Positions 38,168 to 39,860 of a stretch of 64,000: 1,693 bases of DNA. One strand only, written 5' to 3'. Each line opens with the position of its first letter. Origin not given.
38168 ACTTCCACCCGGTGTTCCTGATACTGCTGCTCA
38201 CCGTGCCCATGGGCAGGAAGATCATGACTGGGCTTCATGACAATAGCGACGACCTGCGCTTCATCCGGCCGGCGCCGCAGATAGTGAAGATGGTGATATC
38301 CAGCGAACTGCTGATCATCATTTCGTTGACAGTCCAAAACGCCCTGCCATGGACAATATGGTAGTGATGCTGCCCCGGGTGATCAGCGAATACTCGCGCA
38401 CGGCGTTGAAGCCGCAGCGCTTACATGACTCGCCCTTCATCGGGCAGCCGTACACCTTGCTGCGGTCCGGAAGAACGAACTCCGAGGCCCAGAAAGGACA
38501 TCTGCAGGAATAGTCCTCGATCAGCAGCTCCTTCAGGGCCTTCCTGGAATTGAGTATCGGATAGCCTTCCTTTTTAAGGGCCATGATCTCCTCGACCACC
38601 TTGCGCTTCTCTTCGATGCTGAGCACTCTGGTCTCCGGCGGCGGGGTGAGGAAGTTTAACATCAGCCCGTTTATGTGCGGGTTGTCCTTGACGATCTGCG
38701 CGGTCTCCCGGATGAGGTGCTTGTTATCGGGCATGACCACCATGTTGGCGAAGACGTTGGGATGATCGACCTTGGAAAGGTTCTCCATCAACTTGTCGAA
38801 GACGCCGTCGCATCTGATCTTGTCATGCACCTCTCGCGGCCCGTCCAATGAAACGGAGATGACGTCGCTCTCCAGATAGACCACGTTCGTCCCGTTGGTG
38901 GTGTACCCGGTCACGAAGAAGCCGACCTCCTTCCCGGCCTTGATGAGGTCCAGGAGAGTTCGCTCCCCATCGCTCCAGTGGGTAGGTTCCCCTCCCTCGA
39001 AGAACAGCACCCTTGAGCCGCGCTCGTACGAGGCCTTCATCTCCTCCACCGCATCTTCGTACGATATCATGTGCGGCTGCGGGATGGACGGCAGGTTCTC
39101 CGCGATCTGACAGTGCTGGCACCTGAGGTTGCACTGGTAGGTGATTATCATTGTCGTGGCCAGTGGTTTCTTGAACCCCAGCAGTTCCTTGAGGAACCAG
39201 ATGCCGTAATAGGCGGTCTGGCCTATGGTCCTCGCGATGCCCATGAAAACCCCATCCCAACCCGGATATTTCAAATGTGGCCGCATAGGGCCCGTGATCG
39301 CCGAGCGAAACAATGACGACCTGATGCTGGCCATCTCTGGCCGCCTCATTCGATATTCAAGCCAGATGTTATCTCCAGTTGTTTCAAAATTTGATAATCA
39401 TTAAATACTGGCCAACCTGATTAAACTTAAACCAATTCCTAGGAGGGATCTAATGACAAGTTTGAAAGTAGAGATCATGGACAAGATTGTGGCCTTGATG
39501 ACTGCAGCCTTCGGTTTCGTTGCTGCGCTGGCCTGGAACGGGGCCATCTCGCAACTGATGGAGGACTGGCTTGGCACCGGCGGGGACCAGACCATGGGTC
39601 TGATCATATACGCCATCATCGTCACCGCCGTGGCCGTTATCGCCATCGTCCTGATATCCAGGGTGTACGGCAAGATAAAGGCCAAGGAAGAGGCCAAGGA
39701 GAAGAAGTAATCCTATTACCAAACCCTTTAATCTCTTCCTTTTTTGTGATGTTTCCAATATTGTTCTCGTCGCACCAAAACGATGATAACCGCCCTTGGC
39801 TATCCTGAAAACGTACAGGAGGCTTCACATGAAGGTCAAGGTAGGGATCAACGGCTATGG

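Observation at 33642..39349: LuxE-LuxC-SDR-UbiA operon with an overlapping convergent radical SAM gene: a possible carboxylate-reduction/prenylation lipid or cofactor pathway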

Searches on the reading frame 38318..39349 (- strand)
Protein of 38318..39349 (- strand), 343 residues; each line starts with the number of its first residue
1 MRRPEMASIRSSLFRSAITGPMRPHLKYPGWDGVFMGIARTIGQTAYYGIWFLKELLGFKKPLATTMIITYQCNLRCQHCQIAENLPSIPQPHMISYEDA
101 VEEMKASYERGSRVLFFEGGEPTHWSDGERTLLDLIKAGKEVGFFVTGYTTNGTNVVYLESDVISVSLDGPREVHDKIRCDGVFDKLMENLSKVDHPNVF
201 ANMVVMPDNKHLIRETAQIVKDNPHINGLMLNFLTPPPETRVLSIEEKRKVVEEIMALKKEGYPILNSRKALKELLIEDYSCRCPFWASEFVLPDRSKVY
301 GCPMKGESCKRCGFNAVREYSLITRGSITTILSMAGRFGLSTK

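Call 3: search_protein_families(library=pfam, proteins=[window:38318-39349:-], max_evalue=0.01)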
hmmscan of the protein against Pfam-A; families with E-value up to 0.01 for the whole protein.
window:38318-39349:- (343 aa): 2 families
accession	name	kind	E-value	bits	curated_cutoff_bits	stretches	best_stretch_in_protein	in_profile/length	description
PF04055.27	Radical_SAM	-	2.7e-16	60.6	29.5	1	67-218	1-164/166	Radical SAM superfamily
PF13353.11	Fer4_12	-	0.0042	17.8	22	0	71-161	13-99/137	4Fe-4S single cluster domain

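Call 4: search_protein_families(library=ncbifam, proteins=[window:38318-39349:-], max_evalue=0.01)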
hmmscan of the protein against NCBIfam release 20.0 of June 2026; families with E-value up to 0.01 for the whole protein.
window:38318-39349:- (343 aa): 54 families (the best 25 are shown)
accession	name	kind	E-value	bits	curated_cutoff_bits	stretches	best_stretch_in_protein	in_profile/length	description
TIGR03961.1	rSAM_PTO1314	hypoth_equivalog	1.2e-14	54.3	306.05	1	59-288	19-249/332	PTO1314 family radical SAM protein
TIGR04053.2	TIGR04053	equivalog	1.5e-11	44.1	395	1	60-223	5-176/366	TIGR04053 family radical SAM/SPASM domain-containing protein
TIGR04084.1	rSAM_AF0577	subfamily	1.9e-11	43.5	225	1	68-206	2-139/347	TIGR04084 family radical SAM/SPASM domain-containing protein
TIGR03470.1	HpnH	equivalog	7.3e-10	38.3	225.05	1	60-288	24-258/318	adenosyl-hopene transferase HpnH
TIGR04068.1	rSAM_ocin_clost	equivalog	1.3e-09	37.5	500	1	66-196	87-234/462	Cys-rich peptide radical SAM maturase CcpM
NF047865.1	rSAM_PapB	equivalog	2.1e-09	37.1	340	1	64-221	4-177/330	PapB family radical SAM/SPASM ranthipeptide maturase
TIGR04051.1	rSAM_NirJ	equivalog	9.2e-09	34.7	515.45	1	70-202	9-143/354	heme d1 biosynthesis radical SAM protein NirJ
TIGR02666.1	moaA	equivalog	1.5e-08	34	284.05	1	69-224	16-184/336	GTP 3',8-cyclase MoaA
TIGR04546.1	rSAM_ahbC_deAc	equivalog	1.5e-08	33.8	650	1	60-199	37-177/390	12,18-didecarboxysiroheme deacetylase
TIGR04340.1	rSAM_ACGX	hypoth_equivalog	3.2e-08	33.2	400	1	67-205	7-152/341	radical SAM/SPASM domain protein, ACGX system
TIGR03962.1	mycofact_rSAM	equivalog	3.7e-08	32.9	265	1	58-221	7-174/339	mycofactocin radical SAM maturase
NF033640.1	N_Twi_rSAM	subfamily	4.2e-08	32.7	170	1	72-259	120-337/398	twitch domain-containing radical SAM protein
TIGR03978.1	rSAM_paired_1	equivalog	4.6e-08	32.3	370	1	67-221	87-255/466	His-Xaa-Ser system radical SAM maturase HxsB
TIGR02495.1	NrdG2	equivalog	4.7e-08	32.6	131.15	1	65-161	18-107/193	anaerobic ribonucleoside-triphosphate reductase activating protein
NF045574.1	sacti_mat_StsB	exception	5.6e-08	32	625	1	68-222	101-258/466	StsB family radical SAM/SPASM domain sactipeptide maturase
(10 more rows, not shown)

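Call 21: search_solved_structures(query=window:38318-39349:-, max_evalue=0.01)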
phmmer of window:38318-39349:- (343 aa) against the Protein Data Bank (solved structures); distinct sequences matched with E-value up to 0.01: 3.
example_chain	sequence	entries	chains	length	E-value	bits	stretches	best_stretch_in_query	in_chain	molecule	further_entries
6efn_A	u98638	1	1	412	0.00024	23.8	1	61-221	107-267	Sporulation killing factor maturation protein SkfB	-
5wgg_A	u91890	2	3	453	0.00052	22.7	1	65-188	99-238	Radical SAM domain protein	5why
7tol_A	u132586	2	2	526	0.005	19.4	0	66-156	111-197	glycerol dibiphytanyl glycerol tetraether - macrocyclic archaeol synthase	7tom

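Call 54: find_homologous_proteins(query=window:38318-39244:-, max_evalue=0.001)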
Query window:38318-39244:- (308 aa): 273 proteins with E <= 0.001 among 1320 candidates; the best 120 are listed.
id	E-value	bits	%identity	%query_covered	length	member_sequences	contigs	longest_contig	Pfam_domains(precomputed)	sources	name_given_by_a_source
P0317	2.1e-195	666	92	100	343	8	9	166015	PF04055.28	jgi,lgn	jgi:MoaA/NifB/PqqE/SkfB family radical SAM enzyme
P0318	1.9e-191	653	90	100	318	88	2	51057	PF04055.28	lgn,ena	-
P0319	1.5e-183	627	85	100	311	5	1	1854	PF04055.28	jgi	-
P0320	2.4e-178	610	83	100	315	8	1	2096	PF04055.28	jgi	jgi:MoaA/NifB/PqqE/SkfB family radical SAM enzyme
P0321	1.4e-177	608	83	100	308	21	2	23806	PF04055.28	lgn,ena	-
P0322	1.8e-177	607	82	100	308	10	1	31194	PF04055.28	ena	-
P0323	6.1e-175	599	81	100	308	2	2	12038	PF04055.28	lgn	-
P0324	6.7e-175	599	82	100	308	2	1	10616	PF04055.28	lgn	-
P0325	1.0e-174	598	81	100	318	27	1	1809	PF04055.28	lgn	-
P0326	3.1e-174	597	82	100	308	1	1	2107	PF04055.28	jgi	jgi:MoaA/NifB/PqqE/SkfB family radical SAM enzyme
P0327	3.3e-173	593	82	100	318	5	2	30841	PF04055.28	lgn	-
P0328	5.5e-173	593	81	100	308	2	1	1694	PF04055.28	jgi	jgi:MoaA/NifB/PqqE/SkfB family radical SAM enzyme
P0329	1.4e-172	591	80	100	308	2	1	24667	PF04055.28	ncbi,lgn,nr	ncbi:MAG: radical SAM protein [Methanomassiliicoccales archaeon]|nr:radical SAM protein [Methanomass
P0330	3.5e-170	583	78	100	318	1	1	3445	PF04055.28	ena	-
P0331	6.7e-131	454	63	98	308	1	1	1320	PF04055.28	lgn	-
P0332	1.8e-129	450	63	98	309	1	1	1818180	PF04055.28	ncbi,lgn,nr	ncbi:MAG: radical SAM protein [Methanomassiliicoccales archaeon]|nr:MAG: radical SAM protein [Methan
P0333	1.9e-129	450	63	98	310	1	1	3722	PF04055.28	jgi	jgi:MoaA/NifB/PqqE/SkfB family radical SAM enzyme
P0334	4.7e-129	448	61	98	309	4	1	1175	PF04055.28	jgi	jgi:MoaA/NifB/PqqE/SkfB family radical SAM enzyme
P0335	5.2e-127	442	62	98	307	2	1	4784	PF04055.28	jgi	-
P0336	1.8e-126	440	62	97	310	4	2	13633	PF04055.28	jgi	jgi:MoaA/NifB/PqqE/SkfB family radical SAM enzyme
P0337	3.4e-126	439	61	98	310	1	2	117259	PF04055.28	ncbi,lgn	ncbi:MAG: radical SAM protein [Methanomassiliicoccales archaeon]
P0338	3.9e-126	439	63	98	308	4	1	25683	PF04055.28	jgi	jgi:MoaA/NifB/PqqE/SkfB family radical SAM enzyme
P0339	5.0e-126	438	63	97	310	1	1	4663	PF04055.28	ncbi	-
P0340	1.0e-125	437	62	98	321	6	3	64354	PF04055.28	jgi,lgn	jgi:MoaA/NifB/PqqE/SkfB family radical SAM enzyme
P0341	1.3e-125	437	60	98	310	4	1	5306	PF04055.28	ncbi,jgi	ncbi:MAG: radical SAM protein [Methanomassiliicoccales archaeon]|jgi:MoaA/NifB/PqqE/SkfB family radi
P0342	1.3e-125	437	62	98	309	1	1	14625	PF04055.28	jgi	-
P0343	2.0e-125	436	60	98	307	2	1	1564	PF04055.28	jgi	-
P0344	9.1e-125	434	61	98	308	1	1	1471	PF04055.28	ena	-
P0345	9.2e-125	434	60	98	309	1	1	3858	PF04055.28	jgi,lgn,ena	-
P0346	1.0e-124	434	61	98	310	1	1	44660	PF04055.28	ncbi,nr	ncbi:MAG: radical SAM protein [Methanomassiliicoccales archaeon]|nr:radical SAM protein [Methanomass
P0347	2.5e-124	433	62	97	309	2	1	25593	PF04055.28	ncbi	-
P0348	4.4e-124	432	61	98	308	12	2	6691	PF04055.28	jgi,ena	-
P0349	7.5e-124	431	62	98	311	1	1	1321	PF04055.28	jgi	-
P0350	2.0e-123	430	59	100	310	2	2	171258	PF04055.28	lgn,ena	-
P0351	2.4e-123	430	60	98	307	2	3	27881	PF04055.28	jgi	jgi:Fe-coproporphyrin III synthase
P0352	9.2e-123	428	61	98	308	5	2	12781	PF04055.28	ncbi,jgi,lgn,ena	-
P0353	1.4e-122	427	60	100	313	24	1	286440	PF04055.28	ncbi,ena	-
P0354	1.6e-122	427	60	98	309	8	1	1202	PF04055.28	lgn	-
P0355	2.0e-122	427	58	99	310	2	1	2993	PF04055.28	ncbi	-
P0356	2.8e-122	426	60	98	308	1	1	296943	PF04055.28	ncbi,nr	ncbi:MAG: molybdenum cofactor biosynthesis protein A [Methanomassiliicoccales archaeon PtaU1.Bin124]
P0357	5.1e-122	425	60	98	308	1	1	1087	PF04055.28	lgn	-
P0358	1.0e-121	424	58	100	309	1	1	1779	PF04055.28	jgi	jgi:Fe-coproporphyrin III synthase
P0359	1.0e-121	424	60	98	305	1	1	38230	PF04055.28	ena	-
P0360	2.1e-121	423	60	98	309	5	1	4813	PF04055.28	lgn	-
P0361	2.7e-121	423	62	93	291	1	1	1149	PF04055.28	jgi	jgi:MoaA/NifB/PqqE/SkfB family radical SAM enzyme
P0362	3.7e-121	422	61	98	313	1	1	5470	PF04055.28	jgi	jgi:MoaA/NifB/PqqE/SkfB family radical SAM enzyme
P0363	4.3e-121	422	60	98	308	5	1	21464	PF04055.28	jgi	jgi:MoaA/NifB/PqqE/SkfB family radical SAM enzyme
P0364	7.5e-121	421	60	98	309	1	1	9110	PF04055.28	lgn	-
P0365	1.0e-120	421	58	98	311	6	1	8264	PF04055.28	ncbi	-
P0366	1.5e-120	420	61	98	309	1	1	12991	PF04055.28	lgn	-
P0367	1.8e-120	420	59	98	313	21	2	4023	PF04055.28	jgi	jgi:MoaA/NifB/PqqE/SkfB family radical SAM enzyme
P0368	2.8e-120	419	59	98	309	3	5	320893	PF04055.28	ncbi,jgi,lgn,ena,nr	ncbi:MAG: radical SAM protein [Methanomassiliicoccales archaeon]|jgi:MoaA/NifB/PqqE/SkfB family radi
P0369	2.8e-120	419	60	99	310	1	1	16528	PF04055.28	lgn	-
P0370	3.8e-120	419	59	97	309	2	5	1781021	PF04055.28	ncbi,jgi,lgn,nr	ncbi:MAG: radical SAM protein [Methanomassiliicoccales archaeon]|jgi:MoaA/NifB/PqqE/SkfB family radi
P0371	6.0e-120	418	59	100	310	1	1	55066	PF04055.28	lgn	-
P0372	7.3e-120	418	60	98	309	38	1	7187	PF04055.28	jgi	jgi:Fe-coproporphyrin III synthase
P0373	8.7e-120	418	59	100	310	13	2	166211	PF04055.28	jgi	jgi:MoaA/NifB/PqqE/SkfB family radical SAM enzyme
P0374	1.8e-119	417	59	98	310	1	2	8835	PF04055.28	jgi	jgi:MoaA/NifB/PqqE/SkfB family radical SAM enzyme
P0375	1.8e-119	417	59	98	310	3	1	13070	PF04055.28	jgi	-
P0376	1.9e-119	417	60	98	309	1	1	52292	PF04055.28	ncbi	ncbi:MAG: radical SAM protein [Methanomassiliicoccales archaeon]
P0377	2.1e-119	417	59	97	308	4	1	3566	PF04055.28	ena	-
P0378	2.6e-119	416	57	97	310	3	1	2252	PF04055.28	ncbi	-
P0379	6.5e-119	415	60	98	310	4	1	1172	PF04055.28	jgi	jgi:MoaA/NifB/PqqE/SkfB family radical SAM enzyme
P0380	7.4e-119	415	60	100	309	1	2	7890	PF04055.28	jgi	jgi:MoaA/NifB/PqqE/SkfB family radical SAM enzyme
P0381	8.0e-119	415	59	98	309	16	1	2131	PF04055.28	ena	-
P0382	9.6e-119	414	59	98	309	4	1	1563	PF04055.28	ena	-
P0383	1.4e-118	414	63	89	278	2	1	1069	PF04055.28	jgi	jgi:MoaA/NifB/PqqE/SkfB family radical SAM enzyme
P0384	1.5e-118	414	60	98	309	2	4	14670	PF04055.28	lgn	-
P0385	2.9e-118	413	59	98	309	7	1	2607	PF04055.28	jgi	jgi:Fe-coproporphyrin III synthase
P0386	3.7e-118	413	60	98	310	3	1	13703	PF04055.28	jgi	jgi:MoaA/NifB/PqqE/SkfB family radical SAM enzyme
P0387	4.8e-118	412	58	98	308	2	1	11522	PF04055.28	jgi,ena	-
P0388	4.8e-118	412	59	99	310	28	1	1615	PF04055.28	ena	-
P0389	5.3e-118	412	58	100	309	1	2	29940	PF04055.28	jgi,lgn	jgi:MoaA/NifB/PqqE/SkfB family radical SAM enzyme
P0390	5.9e-118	412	57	99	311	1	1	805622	PF04055.28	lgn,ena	-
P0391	9.7e-118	411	59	98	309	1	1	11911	PF04055.28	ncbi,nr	ncbi:MAG: radical SAM protein [Methanomassiliicoccales archaeon]|nr:radical SAM protein [Methanomass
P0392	3.1e-117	409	58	98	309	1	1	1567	PF04055.28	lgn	-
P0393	3.1e-117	409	58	98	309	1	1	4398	PF04055.28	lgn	-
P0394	3.6e-117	409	58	97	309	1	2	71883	PF04055.28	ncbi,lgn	ncbi:MAG: radical SAM protein [Methanomassiliicoccales archaeon]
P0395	5.0e-117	409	58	100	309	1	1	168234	PF04055.28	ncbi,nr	ncbi:MAG: radical SAM protein [Methanomassiliicoccus sp.]|nr:radical SAM protein [Methanomassiliicoc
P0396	7.0e-117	408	59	98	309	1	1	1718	PF04055.28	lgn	-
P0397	1.3e-116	407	58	99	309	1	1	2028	PF04055.28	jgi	jgi:Fe-coproporphyrin III synthase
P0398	1.3e-116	407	58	98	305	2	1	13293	PF04055.28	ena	-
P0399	2.2e-116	407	58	100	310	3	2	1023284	PF04055.28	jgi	jgi:MoaA/NifB/PqqE/SkfB family radical SAM enzyme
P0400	2.4e-116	407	58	98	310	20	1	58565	PF04055.28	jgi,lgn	jgi:MoaA/NifB/PqqE/SkfB family radical SAM enzyme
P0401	2.8e-116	406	60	97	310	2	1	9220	PF04055.28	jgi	jgi:MoaA/NifB/PqqE/SkfB family radical SAM enzyme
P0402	4.8e-116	406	59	98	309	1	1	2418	PF04055.28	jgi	jgi:MoaA/NifB/PqqE/SkfB family radical SAM enzyme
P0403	5.3e-116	405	56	98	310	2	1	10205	PF04055.28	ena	-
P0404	7.0e-116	405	59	97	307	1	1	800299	PF04055.28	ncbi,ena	-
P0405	7.9e-116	405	57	100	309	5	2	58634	PF04055.28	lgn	-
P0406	9.0e-116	405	57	100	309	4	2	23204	PF04055.28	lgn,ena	-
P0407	1.1e-115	404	58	98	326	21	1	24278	PF04055.28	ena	-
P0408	1.3e-115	404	57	98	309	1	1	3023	PF04055.28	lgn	-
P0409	1.4e-115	404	56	98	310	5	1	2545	PF04055.28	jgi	jgi:MoaA/NifB/PqqE/SkfB family radical SAM enzyme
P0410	1.8e-115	404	55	100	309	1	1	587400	PF04055.28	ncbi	-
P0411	2.1e-115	403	56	98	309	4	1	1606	PF04055.28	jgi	jgi:MoaA/NifB/PqqE/SkfB family radical SAM enzyme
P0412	2.6e-115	403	59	96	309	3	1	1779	PF04055.28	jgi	jgi:Fe-coproporphyrin III synthase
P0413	3.8e-115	403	56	100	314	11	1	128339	PF04055.28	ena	-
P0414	7.3e-115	402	57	98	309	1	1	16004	PF04055.28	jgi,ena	jgi:MoaA/NifB/PqqE/SkfB family radical SAM enzyme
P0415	8.5e-115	401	58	100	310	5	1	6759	PF04055.28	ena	-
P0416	8.8e-115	401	57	98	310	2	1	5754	PF04055.28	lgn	-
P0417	1.1e-114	401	57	98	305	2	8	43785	PF04055.28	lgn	-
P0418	1.3e-114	401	57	98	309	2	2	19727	PF04055.28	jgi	jgi:MoaA/NifB/PqqE/SkfB family radical SAM enzyme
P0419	1.3e-114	401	58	98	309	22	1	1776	PF04055.28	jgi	jgi:MoaA/NifB/PqqE/SkfB family radical SAM enzyme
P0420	1.5e-114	401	57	97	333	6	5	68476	PF04055.28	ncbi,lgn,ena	-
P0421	1.7e-114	400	56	98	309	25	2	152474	PF04055.28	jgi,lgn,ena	-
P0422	1.9e-114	400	57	97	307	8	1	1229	PF04055.28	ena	-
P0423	4.0e-114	399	56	99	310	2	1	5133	PF04055.28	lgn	-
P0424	7.7e-114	398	59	98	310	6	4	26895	PF04055.28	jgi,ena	-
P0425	1.2e-113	398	57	98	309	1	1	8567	PF04055.28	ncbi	-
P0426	1.8e-113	397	56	98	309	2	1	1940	PF04055.28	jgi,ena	-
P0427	2.0e-113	397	56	100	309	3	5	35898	PF04055.28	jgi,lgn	jgi:MoaA/NifB/PqqE/SkfB family radical SAM enzyme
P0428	2.2e-113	397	54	100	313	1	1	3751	PF04055.28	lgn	-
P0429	2.3e-113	397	57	98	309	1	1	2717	PF04055.28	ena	-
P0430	2.4e-113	397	56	98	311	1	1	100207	PF04055.28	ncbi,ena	-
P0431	6.9e-113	395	57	100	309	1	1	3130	PF04055.28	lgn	-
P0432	7.5e-113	395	56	98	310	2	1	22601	PF04055.28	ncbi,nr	ncbi:MAG: radical SAM protein [Methanomassiliicoccales archaeon]|nr:radical SAM protein [Methanomass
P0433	1.0e-112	395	55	100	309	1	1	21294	PF04055.28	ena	-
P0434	4.7e-112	392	54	99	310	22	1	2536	PF04055.28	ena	-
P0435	5.3e-112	392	56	97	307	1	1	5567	PF04055.28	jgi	jgi:MoaA/NifB/PqqE/SkfB family radical SAM enzyme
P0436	7.4e-112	392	57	100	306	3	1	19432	PF04055.28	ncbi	-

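Call 64: predict_structure(alignment_id=A3)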
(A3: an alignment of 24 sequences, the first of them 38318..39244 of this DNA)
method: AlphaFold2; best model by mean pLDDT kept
length: 308 residues; sequences in the alignment: 24
mean_pLDDT: 75.7   pTM: 0.79
mean pLDDT of the five models: 75.7, 72.8, 72.8, 71.0, 70.2
residues with pLDDT >= 90: 86; 70-90: 125; 50-70: 46; < 50: 51
segments of 3 or more residues with pLDDT < 50: 247-251, 266-308
pLDDT, mean of each block of 10 residues (from residue 1): 59 73 76 78 63 78 97 89 76 92 92 82 86 94 90 91 87 94 96 81 67 93 94 77 56 72 58 41 40 38 32
secondary structure, 60 per line:
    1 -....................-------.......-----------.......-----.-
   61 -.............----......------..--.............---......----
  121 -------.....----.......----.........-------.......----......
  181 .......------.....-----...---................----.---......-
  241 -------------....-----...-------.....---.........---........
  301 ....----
elements in order: H2-21 E29-35 H47-53 H62-74 E79-84 H97-107 E111-116 E128-132 H137-143 H148-156 E164-170 H175-187 E194-198 H210-225 H234-239 E254-257 E263-265 H273-277 H281-289 H293-304

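Call 68: fold_search(model_id=the predicted structure, library=pdb)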
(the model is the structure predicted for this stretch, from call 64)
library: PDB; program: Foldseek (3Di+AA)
matches with E <= 10: 1618; with E <= 0.001: 72
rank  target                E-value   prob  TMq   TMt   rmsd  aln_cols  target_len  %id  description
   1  6q2q_A                7.4e-09  1.00  0.55  0.58   7.2       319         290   17  Crystal structure of mouse viperin bound to uridine triphosphate and S-adenosylhomocysteine (released 2020-01-22)
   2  5v1q_B                9.4e-09  1.00  0.59  0.43   8.1       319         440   14  Crystal structure of Streptococcus suis SuiB (released 2017-08-30)
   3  5v1t_A                1.3e-08  1.00  0.60  0.44   8.6       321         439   15  Crystal structure of Streptococcus suis SuiB bound to precursor peptide SuiA (released 2017-08-30)
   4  6efn                  1.4e-08  1.00  0.59  0.48   7.1       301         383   16  Structure of a RiPP maturase, SkfB (released 2018-10-24)
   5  4k37_A                1.9e-08  1.00  0.57  0.50  10.3       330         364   17  Native anSMEcpe with bound AdoMet (released 2013-05-08)
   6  4k39_B                2.0e-08  1.00  0.56  0.49  10.5       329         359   17  Native anSMEcpe with bound AdoMet and Cp18Cys peptide (released 2013-05-08)
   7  4k38_B                2.4e-08  1.00  0.55  0.48  10.6       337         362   17  Native anSMEcpe with bound AdoMet and Kp18Cys peptide (released 2013-05-08)
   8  4k36_A                2.6e-08  1.00  0.57  0.47   7.7       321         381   17  His6 tagged anSMEcpe with bound AdoMet (released 2013-05-08)
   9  6q2p_B                2.7e-08  1.00  0.58  0.60   7.0       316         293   16  Crystal structure of mouse viperin bound to cytidine triphosphate and S-adenosylhomocysteine (released 2020-01-22)
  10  6q2p_A                3.7e-08  1.00  0.56  0.58   7.1       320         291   16  Crystal structure of mouse viperin bound to cytidine triphosphate and S-adenosylhomocysteine (released 2020-01-22)
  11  6q2q_B                4.1e-08  1.00  0.57  0.60   7.2       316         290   16  Crystal structure of mouse viperin bound to uridine triphosphate and S-adenosylhomocysteine (released 2020-01-22)
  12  4k38_A                4.4e-08  1.00  0.56  0.48  10.4       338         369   16  Native anSMEcpe with bound AdoMet and Kp18Cys peptide (released 2013-05-08)
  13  7o1o                  5.9e-08  1.00  0.53  0.46  10.6       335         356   14  Complex-B bound [FeFe]-hydrogenase maturase HydE fromT. Maritima (Auxiliary cluster deleted variant) (released 2021-05-26)
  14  9dfw_B                6.3e-08  1.00  0.55  0.57   7.3       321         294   14  X-ray crystal structure of an engineered Viperin-like enzyme from T. virens with bound CTP and SAM (released 2025-02-12)
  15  4k39_A                8.0e-08  1.00  0.54  0.47   8.0       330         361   16  Native anSMEcpe with bound AdoMet and Cp18Cys peptide (released 2013-05-08)
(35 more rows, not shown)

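Call 70: search_protein_families(library=pfam, proteins=[window:38318-39244:-], max_evalue=10)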
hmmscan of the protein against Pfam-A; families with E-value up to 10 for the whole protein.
window:38318-39244:- (308 aa): 3 families
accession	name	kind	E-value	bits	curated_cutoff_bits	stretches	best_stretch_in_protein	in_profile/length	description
PF04055.27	Radical_SAM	-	1.9e-16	61.1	29.5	1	32-183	1-164/166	Radical SAM superfamily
PF13353.11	Fer4_12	-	0.0031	18.2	22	1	36-126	13-99/137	4Fe-4S single cluster domain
PF21361.3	Sina_ZnF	-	2.9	8.8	32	0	262-278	35-51/77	Sina, zinc finger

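Call 71: search_protein_families(library=padloc, proteins=[window:38318-39244:-], max_evalue=0.001)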
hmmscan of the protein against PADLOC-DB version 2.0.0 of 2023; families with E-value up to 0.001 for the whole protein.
window:38318-39244:- (308 aa): 2 families
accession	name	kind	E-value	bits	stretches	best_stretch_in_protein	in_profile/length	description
PDLC02903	pVip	-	3e-07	28.2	1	32-121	4-81/257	Viperins not associated with kinases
PDLC02904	pVip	-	0.00043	17.9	1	32-123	7-90/262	Viperins associated with kinases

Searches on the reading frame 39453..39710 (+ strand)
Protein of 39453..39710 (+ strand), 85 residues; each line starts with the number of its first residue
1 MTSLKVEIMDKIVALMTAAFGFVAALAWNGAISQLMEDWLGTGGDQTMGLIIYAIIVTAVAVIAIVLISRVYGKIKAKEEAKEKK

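Call 3: search_protein_families(library=pfam, proteins=[window:39453-39710:+], max_evalue=0.01)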
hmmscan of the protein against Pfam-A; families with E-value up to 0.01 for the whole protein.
window:39453-39710:+ (85 aa): 1 family
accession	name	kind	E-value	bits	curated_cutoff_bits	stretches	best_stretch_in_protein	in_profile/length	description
PF18898.5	DUF5654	-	2.7e-20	72.6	23.8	1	6-74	3-70/71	Family of unknown function (DUF5654)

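Call 4: search_protein_families(library=ncbifam, proteins=[window:39453-39710:+], max_evalue=0.01)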
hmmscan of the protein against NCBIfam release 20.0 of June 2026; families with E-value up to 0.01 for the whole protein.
window:39453-39710:+ (85 aa): 0 families
